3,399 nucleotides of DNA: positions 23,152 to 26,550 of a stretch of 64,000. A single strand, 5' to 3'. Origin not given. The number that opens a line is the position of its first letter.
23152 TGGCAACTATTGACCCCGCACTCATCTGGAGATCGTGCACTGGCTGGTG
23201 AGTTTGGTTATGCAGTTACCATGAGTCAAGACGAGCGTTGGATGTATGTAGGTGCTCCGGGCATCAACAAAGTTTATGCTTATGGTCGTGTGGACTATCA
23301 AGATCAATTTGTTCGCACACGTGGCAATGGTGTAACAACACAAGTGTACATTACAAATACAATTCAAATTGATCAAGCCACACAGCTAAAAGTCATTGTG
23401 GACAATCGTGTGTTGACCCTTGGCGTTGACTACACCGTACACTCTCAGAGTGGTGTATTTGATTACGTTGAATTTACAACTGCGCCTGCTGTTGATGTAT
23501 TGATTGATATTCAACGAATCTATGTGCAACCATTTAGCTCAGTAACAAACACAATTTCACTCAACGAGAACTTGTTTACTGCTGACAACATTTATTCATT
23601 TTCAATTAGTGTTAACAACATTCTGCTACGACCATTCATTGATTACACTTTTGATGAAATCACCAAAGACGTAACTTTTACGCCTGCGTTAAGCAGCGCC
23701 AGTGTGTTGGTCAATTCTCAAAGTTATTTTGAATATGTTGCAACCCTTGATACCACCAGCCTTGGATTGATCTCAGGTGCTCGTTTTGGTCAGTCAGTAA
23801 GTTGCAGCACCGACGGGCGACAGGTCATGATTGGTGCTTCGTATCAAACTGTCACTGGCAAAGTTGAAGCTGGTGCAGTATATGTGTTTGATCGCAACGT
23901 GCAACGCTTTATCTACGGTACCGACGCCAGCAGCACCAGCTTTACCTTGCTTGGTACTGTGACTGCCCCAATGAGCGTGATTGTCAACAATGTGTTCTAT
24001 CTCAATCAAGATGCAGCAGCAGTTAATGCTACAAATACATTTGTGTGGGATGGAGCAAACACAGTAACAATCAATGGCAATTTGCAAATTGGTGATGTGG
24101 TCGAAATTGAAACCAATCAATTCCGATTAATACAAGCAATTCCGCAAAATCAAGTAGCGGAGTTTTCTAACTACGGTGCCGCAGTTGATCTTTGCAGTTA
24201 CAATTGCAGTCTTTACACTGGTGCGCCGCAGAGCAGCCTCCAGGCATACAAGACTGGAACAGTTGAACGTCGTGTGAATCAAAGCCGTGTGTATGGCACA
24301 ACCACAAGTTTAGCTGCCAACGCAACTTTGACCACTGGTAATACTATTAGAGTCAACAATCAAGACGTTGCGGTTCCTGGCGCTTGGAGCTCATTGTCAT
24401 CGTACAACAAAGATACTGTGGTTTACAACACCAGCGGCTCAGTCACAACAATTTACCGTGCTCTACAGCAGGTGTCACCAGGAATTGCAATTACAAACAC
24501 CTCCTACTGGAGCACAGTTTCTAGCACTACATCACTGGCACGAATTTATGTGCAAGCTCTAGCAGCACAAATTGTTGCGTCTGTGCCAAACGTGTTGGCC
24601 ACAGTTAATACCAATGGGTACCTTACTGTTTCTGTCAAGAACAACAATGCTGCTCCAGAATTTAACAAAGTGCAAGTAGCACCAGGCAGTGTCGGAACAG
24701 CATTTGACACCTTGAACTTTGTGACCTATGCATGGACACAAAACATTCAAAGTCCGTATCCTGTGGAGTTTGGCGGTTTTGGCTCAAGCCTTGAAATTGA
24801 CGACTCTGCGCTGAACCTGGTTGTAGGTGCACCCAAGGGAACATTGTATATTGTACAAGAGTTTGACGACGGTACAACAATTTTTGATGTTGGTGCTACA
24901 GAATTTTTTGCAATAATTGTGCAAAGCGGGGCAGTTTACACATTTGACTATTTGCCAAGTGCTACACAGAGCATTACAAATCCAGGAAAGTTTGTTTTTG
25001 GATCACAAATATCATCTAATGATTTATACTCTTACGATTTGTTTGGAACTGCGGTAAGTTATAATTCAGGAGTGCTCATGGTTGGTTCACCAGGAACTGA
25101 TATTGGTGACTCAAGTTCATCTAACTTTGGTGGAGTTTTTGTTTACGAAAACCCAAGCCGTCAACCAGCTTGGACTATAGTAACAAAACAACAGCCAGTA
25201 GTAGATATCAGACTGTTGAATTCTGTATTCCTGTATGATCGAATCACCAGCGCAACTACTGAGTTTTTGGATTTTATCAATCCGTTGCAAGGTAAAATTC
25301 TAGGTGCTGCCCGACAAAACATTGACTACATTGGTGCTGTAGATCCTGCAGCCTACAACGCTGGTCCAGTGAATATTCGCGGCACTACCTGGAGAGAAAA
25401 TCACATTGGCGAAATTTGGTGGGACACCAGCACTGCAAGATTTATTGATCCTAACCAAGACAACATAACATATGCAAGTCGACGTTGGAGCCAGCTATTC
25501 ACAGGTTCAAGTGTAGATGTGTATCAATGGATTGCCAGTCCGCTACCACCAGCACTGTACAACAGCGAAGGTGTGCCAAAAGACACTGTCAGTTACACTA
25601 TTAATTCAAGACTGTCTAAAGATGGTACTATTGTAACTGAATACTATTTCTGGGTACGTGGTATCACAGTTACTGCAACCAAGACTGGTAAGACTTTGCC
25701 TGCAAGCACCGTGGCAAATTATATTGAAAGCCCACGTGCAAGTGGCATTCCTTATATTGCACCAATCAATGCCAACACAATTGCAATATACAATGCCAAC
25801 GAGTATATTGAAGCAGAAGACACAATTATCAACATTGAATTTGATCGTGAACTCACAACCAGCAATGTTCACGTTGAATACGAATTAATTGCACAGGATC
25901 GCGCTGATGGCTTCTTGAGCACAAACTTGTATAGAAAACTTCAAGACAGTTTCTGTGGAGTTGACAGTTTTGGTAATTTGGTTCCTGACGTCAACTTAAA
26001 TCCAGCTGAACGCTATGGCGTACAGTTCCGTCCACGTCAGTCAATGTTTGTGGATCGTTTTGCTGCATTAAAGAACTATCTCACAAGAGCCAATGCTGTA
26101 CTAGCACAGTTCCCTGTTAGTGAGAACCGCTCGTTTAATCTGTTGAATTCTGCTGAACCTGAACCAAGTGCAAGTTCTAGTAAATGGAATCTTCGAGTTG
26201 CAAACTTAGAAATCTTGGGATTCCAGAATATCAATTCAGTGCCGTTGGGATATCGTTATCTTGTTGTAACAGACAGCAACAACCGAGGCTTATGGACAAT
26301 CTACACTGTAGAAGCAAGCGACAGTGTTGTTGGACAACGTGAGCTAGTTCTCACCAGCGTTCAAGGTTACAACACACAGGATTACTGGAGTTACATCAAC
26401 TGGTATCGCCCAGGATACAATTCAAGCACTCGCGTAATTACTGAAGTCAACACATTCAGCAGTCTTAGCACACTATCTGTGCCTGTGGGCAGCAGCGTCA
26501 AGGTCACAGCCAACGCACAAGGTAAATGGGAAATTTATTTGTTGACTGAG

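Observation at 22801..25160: Integrin-alpha-like seven-blade FG-GAP beta-propeller embedded in the giant fibre protein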

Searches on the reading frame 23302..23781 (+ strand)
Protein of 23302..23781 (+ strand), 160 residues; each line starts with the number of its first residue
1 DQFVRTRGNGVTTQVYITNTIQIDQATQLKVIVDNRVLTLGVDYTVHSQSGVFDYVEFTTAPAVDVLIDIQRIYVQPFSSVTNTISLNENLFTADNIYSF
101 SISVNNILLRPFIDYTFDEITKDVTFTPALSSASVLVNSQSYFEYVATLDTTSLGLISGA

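Call 50: search_solved_structures(query=window:23302-23781:+, max_evalue=10, show_alignments=3)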
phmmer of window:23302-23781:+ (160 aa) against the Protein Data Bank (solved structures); distinct sequences matched with E-value up to 10: 6.
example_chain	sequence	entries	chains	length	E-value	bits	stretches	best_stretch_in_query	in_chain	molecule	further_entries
1hfj_A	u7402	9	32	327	0.78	13.1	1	16-71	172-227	L-ASPARAGINE AMIDOHYDROLASE | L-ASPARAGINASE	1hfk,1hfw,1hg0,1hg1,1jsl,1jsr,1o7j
8wgq_A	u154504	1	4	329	0.79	13.1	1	16-71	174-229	L-asparaginase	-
5f52_A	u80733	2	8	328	0.81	13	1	16-71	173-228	L-asparaginase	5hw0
5i3z_A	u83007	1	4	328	1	12.7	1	16-71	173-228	L-asparaginase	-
5i4b_A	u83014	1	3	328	1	12.7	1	16-71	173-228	L-asparaginase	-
5i48_A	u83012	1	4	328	1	12.7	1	16-71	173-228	L-asparaginase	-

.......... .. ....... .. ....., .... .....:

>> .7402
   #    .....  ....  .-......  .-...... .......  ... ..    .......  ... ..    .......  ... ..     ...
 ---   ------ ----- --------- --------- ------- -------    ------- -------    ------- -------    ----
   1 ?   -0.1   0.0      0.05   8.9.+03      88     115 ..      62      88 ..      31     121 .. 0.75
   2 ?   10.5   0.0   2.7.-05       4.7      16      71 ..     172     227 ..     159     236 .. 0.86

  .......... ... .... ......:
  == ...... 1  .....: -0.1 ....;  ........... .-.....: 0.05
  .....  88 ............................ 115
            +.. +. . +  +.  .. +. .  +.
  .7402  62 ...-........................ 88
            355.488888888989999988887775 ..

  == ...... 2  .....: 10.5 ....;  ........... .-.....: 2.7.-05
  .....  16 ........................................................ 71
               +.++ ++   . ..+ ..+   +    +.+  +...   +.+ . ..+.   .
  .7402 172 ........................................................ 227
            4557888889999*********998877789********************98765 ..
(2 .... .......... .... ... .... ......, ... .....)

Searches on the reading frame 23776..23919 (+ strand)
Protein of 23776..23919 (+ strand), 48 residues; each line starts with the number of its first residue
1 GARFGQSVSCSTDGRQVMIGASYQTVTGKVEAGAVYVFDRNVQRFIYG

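Call 16: search_protein_families(library=pfam, proteins=[window:23776-23919:+], max_evalue=10)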
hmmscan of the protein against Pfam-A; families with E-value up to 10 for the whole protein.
seq(48 aa): 1 family
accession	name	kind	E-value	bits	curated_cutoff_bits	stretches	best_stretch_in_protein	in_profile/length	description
PF14312.12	FG-GAP_2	-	1.4e-06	28.9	23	1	2-38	16-49/49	FG-GAP repeat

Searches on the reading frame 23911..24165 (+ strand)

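Call 48: search_protein_families(library=pfam, proteins=[window:23911-24165:+], max_evalue=10)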
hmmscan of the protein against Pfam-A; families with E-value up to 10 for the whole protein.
window:23911-24165:+ (85 aa): 2 families
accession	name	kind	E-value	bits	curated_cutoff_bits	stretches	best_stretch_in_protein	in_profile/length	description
PF24903.1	OB_MEIOB_N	-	0.051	13.3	27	1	40-70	57-88/140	MEIOB, N-terminal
PF25274.1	MJ0548_C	-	0.12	13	27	1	24-73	32-83/97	Connectase MJ0548-like, C-terminal domain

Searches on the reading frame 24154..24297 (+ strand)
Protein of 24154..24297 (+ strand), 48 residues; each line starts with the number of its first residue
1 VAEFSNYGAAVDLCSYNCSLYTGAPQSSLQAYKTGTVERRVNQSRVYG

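Call 16: search_protein_families(library=pfam, proteins=[window:24154-24297:+], max_evalue=10)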
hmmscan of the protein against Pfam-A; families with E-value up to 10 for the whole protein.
seq(48 aa): 1 family
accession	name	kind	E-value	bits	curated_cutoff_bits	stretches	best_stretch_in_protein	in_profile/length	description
PF03238.18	ESAG1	-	0.063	13.2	27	1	13-45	94-126/227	ESAG protein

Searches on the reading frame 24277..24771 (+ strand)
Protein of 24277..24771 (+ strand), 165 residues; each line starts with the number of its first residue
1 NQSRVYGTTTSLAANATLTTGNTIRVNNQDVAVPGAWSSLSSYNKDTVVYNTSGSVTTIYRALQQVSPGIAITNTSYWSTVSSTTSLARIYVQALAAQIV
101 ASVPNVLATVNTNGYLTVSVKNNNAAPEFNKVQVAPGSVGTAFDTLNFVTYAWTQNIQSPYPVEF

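Call 48: search_protein_families(library=pfam, proteins=[window:24277-24771:+], max_evalue=10)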
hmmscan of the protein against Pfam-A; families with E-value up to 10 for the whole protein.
window:24277-24771:+ (165 aa): 0 families

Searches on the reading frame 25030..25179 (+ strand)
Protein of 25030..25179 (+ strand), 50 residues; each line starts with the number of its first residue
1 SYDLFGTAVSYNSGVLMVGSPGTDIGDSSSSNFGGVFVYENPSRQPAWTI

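Call 16: search_protein_families(library=pfam, proteins=[window:25030-25179:+], max_evalue=10)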
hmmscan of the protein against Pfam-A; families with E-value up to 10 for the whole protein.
seq(50 aa): 1 family
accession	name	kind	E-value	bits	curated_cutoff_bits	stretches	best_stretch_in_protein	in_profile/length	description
PF14312.12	FG-GAP_2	-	0.0022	18.6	23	1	1-39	14-49/49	FG-GAP repeat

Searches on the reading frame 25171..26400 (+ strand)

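Call 48: search_protein_families(library=pfam, proteins=[window:25171-26400:+], max_evalue=10)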
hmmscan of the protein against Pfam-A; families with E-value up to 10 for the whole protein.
window:25171-26400:+ (410 aa): 1 family
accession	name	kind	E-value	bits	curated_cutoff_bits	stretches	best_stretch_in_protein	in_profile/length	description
PF08978.17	Reoviridae_Vp9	-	0.13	11.9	21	1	143-184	214-255/280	Reoviridae VP9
